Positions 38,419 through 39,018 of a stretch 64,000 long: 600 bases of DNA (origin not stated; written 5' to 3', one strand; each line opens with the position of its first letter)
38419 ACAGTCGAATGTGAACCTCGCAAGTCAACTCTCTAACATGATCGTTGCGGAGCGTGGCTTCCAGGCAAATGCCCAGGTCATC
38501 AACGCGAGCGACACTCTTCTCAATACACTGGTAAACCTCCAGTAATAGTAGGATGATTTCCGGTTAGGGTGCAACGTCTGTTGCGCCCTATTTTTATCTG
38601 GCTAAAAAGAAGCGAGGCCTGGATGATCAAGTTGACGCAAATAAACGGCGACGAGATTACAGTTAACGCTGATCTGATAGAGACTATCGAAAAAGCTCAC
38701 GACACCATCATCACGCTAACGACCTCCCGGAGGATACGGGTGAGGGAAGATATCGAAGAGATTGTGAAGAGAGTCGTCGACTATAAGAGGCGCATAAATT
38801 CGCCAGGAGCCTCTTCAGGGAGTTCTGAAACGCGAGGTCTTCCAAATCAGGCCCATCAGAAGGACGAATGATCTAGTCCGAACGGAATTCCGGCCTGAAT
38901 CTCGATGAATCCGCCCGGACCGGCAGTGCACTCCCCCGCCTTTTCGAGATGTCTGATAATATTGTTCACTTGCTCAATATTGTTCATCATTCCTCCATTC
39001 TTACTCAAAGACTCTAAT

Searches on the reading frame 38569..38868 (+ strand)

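Call 18: search_protein_families(library=pfam, proteins=[window:38569-38868:+], max_evalue=1)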
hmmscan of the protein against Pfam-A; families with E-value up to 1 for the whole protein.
window:38569-38868:+ (100 aa): 3 families
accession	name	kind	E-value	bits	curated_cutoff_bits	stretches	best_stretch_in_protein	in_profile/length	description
PF06289.16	FlbD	-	6.8e-21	74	24.7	1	19-76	1-58/59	Flagellar and Swarming motility proteins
PF05046.19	Img2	-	0.012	16.3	34.4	1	9-71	16-80/84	Mitochondrial large subunit ribosomal protein (Img2)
PF17150.9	CHASE6_C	-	0.068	14.2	27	1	33-72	33-70/80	C-terminal domain of two-partite extracellular sensor domain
